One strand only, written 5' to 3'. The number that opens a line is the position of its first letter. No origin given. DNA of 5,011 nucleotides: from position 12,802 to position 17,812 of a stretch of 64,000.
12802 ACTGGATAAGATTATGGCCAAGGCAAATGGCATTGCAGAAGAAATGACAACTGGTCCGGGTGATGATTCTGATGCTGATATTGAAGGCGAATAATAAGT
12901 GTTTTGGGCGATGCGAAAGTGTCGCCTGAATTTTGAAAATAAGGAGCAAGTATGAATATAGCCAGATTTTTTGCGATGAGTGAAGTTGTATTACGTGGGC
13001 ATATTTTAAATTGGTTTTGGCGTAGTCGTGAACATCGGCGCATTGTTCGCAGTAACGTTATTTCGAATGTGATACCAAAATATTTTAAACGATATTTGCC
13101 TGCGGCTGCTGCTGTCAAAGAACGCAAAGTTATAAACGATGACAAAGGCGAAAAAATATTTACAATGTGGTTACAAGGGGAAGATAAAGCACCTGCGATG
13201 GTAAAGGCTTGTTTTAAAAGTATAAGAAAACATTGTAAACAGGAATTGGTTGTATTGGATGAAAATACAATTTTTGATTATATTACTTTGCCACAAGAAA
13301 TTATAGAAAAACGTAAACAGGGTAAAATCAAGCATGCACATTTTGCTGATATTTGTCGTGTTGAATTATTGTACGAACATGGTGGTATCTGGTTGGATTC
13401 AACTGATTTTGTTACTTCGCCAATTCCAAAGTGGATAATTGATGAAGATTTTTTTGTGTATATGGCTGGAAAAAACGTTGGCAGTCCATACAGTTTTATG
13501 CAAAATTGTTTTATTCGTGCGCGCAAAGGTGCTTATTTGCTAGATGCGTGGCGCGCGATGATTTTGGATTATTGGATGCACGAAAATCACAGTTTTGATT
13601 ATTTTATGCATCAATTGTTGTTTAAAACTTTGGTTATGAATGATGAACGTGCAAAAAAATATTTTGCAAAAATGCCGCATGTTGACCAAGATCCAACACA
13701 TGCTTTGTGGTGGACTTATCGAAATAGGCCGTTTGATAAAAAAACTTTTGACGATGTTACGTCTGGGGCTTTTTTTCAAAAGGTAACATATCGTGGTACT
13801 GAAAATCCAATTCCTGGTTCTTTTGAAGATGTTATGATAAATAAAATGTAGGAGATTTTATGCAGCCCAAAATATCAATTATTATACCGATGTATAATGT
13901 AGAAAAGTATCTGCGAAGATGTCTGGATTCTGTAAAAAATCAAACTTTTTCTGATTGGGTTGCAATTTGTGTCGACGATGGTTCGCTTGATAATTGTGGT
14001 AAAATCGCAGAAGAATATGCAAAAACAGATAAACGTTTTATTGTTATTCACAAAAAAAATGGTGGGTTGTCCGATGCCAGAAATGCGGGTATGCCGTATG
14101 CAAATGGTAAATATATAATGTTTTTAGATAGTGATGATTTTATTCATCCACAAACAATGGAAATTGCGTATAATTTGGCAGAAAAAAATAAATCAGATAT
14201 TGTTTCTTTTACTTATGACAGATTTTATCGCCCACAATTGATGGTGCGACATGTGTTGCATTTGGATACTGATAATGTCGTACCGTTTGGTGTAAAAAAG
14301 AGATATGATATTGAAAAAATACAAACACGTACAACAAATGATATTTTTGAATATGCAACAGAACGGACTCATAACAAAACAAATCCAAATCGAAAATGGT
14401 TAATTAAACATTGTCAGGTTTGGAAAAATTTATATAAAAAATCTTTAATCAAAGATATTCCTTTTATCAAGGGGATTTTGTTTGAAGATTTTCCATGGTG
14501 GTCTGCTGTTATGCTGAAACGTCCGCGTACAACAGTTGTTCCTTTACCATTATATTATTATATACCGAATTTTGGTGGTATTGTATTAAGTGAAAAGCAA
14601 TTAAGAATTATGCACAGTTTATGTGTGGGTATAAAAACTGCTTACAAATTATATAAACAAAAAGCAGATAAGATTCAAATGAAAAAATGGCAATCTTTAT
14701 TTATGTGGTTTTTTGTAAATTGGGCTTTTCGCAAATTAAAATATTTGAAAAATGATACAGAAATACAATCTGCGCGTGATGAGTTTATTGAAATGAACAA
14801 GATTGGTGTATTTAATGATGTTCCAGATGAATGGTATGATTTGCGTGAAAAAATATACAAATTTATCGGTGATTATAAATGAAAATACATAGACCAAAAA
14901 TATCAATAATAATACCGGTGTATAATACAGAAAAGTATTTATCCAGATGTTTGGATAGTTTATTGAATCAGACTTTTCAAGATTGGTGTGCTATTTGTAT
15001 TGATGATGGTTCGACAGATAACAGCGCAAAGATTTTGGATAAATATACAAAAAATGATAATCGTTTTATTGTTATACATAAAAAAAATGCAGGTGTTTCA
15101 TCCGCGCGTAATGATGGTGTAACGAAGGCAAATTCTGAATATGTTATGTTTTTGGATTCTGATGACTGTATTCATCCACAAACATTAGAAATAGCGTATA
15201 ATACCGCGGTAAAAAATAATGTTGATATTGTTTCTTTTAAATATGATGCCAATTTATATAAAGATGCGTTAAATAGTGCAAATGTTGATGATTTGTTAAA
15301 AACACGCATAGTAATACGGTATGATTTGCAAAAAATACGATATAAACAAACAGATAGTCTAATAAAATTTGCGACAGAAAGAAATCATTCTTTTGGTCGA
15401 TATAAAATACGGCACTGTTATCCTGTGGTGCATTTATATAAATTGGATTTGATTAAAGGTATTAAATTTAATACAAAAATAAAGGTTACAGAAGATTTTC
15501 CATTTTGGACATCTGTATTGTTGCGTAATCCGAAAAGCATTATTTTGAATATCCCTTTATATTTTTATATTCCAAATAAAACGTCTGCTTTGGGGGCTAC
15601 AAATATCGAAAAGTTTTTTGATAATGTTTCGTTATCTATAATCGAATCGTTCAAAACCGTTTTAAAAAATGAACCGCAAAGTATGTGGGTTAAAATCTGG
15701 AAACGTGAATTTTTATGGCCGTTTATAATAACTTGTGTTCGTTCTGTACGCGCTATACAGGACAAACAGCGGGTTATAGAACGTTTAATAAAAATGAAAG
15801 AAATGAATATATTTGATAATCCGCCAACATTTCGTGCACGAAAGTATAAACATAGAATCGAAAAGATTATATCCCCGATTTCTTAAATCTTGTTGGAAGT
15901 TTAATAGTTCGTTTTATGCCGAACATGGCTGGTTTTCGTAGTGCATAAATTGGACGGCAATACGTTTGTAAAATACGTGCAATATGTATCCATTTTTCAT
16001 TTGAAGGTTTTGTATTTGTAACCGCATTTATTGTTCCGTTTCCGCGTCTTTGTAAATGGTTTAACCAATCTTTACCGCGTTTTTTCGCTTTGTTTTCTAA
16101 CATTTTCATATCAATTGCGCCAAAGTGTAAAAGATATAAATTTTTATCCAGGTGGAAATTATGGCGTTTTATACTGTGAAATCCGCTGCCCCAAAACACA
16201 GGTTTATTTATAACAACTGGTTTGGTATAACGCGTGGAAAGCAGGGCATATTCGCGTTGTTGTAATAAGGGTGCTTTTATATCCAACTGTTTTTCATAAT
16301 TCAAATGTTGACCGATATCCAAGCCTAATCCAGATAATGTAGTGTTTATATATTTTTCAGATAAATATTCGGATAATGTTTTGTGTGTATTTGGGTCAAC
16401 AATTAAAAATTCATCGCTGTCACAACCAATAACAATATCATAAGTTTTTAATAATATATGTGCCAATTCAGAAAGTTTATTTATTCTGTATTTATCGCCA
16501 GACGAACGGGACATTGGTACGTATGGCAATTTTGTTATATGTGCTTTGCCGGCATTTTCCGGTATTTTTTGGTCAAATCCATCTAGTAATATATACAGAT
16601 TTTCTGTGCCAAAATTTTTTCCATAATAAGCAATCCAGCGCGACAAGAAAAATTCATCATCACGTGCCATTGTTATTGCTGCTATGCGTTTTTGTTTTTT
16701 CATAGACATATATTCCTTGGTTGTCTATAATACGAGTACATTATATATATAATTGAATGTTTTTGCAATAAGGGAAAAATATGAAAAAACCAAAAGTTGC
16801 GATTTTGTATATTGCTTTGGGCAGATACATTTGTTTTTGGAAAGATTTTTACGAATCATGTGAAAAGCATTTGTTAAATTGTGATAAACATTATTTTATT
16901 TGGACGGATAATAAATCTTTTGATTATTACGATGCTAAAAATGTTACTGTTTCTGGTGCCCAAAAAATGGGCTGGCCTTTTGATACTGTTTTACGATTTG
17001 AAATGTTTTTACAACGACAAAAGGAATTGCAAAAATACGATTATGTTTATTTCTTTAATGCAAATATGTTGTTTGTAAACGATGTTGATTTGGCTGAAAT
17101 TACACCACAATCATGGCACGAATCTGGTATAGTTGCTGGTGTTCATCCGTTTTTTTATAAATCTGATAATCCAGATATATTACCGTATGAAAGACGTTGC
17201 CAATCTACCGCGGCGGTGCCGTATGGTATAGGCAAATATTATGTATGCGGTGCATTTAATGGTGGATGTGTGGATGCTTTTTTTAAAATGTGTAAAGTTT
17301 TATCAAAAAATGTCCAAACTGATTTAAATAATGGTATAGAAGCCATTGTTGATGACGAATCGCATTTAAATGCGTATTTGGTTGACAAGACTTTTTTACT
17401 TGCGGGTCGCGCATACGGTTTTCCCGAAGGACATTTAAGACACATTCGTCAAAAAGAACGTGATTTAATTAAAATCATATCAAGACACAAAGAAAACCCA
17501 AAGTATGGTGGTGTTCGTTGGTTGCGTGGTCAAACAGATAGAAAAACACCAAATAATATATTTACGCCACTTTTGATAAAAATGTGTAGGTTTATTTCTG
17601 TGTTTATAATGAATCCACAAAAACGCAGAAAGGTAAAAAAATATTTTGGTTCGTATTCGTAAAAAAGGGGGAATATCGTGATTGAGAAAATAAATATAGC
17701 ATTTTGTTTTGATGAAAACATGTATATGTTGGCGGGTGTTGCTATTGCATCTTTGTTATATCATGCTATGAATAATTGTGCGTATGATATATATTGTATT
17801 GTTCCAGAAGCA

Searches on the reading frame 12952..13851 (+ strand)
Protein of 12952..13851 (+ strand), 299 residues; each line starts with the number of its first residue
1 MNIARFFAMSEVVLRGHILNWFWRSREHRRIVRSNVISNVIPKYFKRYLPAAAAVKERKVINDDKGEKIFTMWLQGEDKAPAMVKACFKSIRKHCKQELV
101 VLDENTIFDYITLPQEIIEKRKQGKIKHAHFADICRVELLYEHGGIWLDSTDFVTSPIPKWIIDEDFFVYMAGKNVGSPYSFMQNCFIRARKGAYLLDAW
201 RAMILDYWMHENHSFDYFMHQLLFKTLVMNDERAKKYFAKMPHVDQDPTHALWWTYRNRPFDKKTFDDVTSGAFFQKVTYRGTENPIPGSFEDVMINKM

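Call 38: search_protein_families(library=pfam, proteins=[window:12952-13851:+], max_evalue=0.001)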
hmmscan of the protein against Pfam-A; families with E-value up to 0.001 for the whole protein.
window:12952-13851:+ (299 aa): 2 families
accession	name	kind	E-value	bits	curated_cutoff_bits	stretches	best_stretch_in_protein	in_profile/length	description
PF05704.18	Caps_synth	-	9.9e-65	219.1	24.5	1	25-282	9-264/278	Capsular polysaccharide synthesis protein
PF04488.21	Gly_transf_sug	-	1.8e-07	32.2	23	1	85-167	5-92/93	Glycosyltransferase sugar-binding region containing DXD motif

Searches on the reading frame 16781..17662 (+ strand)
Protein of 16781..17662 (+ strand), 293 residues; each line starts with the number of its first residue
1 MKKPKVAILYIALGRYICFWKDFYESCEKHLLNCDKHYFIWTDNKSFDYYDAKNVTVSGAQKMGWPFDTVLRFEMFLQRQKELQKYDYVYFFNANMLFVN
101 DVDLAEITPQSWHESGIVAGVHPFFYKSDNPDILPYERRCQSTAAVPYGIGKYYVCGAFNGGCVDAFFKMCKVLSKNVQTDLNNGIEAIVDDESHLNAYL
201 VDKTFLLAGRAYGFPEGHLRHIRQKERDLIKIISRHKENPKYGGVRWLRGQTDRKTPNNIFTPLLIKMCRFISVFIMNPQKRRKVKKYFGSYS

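Call 73: search_protein_families(library=ncbifam, proteins=[window:16781-17662:+], max_evalue=0.00001)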
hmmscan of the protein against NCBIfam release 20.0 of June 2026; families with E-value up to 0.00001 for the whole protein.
window:16781-17662:+ (293 aa): 1 family
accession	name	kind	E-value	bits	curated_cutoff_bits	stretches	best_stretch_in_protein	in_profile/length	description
NF041524.1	Gltr_6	subfamily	4.5e-69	232.5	250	1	5-221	2-216/226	family 6 glucosyltransferase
